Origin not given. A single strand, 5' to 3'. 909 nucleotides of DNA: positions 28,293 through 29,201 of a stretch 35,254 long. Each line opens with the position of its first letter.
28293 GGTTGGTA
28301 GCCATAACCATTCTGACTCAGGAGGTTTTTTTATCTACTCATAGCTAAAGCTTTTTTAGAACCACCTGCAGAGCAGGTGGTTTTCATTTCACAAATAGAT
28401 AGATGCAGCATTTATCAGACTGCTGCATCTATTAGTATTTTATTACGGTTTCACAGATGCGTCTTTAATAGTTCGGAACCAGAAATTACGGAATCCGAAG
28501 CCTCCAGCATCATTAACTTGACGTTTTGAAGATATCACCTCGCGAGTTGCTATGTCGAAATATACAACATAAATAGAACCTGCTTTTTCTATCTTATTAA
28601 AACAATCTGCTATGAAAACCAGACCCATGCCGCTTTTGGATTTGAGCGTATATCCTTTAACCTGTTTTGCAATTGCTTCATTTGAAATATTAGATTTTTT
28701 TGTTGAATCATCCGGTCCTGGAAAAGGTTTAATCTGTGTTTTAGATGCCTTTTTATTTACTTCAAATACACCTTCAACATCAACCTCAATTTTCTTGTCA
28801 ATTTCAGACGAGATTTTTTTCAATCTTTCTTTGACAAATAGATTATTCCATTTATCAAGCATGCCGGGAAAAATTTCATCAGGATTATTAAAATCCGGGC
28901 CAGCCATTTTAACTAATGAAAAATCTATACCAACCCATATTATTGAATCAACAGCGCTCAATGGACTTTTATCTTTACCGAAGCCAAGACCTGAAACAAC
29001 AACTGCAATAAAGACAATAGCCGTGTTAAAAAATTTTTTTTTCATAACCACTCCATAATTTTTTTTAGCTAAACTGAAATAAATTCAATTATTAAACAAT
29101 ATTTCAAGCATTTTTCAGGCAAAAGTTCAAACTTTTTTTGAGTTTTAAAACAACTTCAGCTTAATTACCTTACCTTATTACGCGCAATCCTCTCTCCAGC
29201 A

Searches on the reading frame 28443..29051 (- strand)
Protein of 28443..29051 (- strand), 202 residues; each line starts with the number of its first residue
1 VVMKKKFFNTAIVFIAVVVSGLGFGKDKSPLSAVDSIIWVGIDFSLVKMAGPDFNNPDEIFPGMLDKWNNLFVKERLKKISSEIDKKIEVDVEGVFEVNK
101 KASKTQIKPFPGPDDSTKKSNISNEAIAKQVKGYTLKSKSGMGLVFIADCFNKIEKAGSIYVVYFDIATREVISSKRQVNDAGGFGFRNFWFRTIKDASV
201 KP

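Call 5: search_protein_families(library=pfam, proteins=[window:28443-29051:-], max_evalue=0.01)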
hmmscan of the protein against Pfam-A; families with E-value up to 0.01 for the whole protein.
window:28443-29051:- (202 aa): 0 families

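Call 8: search_protein_families(library=ncbifam, proteins=[window:28443-29051:-], max_evalue=0.001)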
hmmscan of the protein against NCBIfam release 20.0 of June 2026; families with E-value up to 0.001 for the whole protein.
window:28443-29051:- (202 aa): 1 family
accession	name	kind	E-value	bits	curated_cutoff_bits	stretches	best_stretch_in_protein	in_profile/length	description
TIGR02899.1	spore_safA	subfamily_domain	0.00051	19.9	67.85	0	41-64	15-38/44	SafA/ExsA family spore coat assembly protein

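Call 58: find_homologous_proteins(query=window:28443-29045:-, max_evalue=0.00001)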
Query window:28443-29045:- (200 aa): 54 proteins with E <= 0.00001 among 215 candidates.
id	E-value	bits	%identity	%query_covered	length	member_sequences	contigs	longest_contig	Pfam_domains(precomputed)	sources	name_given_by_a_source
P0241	1.0e-114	399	91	100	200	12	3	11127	-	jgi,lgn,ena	-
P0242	6.1e-63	230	61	88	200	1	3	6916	-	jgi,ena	-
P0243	3.6e-62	227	56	99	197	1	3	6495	-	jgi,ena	-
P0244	8.5e-59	216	54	94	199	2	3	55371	-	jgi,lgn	-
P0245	2.7e-58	215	57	88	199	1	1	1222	-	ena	-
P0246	9.7e-57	210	53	98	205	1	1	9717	-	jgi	jgi:hypothetical protein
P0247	4.8e-53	198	52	93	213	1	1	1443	-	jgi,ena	-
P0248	4.9e-53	198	51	95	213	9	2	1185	-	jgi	jgi:hypothetical protein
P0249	8.8e-52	194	48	94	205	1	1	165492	-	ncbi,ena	-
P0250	3.9e-51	191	53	86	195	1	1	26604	-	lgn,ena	-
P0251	8.7e-51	190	46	95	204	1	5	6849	-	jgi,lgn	jgi:hypothetical protein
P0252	1.9e-50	189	49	98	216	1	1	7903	-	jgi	jgi:hypothetical protein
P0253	4.4e-48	182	47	98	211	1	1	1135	-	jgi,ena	-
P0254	5.6e-48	181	44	97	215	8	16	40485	-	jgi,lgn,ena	jgi:hypothetical protein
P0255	9.8e-48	180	49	81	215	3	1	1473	-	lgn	-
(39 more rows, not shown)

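Call 59: find_encoding_contigs(protein=P0244, flank=6000, max_places=1)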
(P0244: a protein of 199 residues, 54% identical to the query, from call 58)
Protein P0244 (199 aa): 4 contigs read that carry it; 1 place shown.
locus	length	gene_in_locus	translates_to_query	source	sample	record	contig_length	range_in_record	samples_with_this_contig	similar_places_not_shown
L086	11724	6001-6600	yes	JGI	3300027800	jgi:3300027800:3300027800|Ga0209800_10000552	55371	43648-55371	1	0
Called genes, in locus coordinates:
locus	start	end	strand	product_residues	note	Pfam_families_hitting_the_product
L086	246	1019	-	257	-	PF13576:Pentapeptide_3 (faint), PF23894:LD_SV2 (faint), PF13599:Pentapeptide_4, PF00805:Pentapeptide (weak)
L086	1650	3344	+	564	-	PF00672:HAMP, PF00015:MCPsignal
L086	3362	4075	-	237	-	-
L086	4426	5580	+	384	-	PF00753:Lactamase_B (weak), PF13483:Lactamase_B_3, PF12706:Lactamase_B_2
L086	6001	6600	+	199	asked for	-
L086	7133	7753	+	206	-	PF13568:OMP_b-brl_2 (weak)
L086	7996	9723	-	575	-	-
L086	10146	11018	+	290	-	PF00990:GGDEF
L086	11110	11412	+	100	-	PF01817:CM_2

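Call 60: find_encoding_contigs(protein=P0249, flank=6000, max_places=1)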
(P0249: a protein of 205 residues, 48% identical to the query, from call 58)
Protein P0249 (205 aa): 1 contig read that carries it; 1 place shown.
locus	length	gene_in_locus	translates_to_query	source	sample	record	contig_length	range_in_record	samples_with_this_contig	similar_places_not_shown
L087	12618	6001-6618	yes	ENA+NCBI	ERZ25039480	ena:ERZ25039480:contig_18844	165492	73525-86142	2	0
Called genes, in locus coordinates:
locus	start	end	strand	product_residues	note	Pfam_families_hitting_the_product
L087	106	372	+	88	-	PF00550:PP-binding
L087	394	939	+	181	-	-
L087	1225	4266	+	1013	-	PF03176:MMPL, PF03279:Lip_A_acyltrans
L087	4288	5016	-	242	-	-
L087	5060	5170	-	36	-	-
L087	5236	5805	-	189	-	PF00514:Arm (faint), PF02985:HEAT (faint), PF13646:HEAT_2 (weak), PF13513:HEAT_EZ (faint), PF13646:HEAT_2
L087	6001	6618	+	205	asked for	-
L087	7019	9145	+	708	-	PF00221:Lyase_aromatic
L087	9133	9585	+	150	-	PF03279:Lip_A_acyltrans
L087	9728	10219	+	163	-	PF13279:4HBT_2, PF03061:4HBT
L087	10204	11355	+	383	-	PF00109:ketoacyl-synt, PF08545:ACP_syn_III (faint), PF02801:Ketoacyl-synt_C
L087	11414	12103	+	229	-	PF00109:ketoacyl-synt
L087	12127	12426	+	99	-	PF00550:PP-binding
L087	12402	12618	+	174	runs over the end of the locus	-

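Call 66: predict_structure(alignment_id=A2)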
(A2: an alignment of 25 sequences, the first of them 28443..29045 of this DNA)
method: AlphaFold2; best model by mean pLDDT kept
length: 200 residues; sequences in the alignment: 25
mean_pLDDT: 89.3   pTM: 0.82
mean pLDDT of the five models: 89.3, 88.9, 88.4, 88.0, 87.6
residues with pLDDT >= 90: 154; 70-90: 20; 50-70: 24; < 50: 2
segments of 3 or more residues with pLDDT < 50: none
pLDDT, mean of each block of 10 residues (from residue 1): 57 58 63 95 96 88 95 94 95 95 93 93 98 97 98 97 97 97 94 90
secondary structure, 60 per line:
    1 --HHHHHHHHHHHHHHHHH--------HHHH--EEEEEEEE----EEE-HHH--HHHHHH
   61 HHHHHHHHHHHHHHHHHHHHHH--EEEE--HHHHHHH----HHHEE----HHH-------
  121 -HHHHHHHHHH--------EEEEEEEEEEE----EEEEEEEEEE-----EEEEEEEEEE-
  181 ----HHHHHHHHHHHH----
elements in order: H3-19 H28-31 E34-41 E46-48 H55-82 E85-88 H91-97 H122-131 E140-150 E155-164 E170-179 H185-196

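Call 72: search_protein_families(library=pfam, proteins=[window:28443-29045:-], max_evalue=1)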
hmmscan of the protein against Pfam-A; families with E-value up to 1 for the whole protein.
window:28443-29045:- (200 aa): 0 families
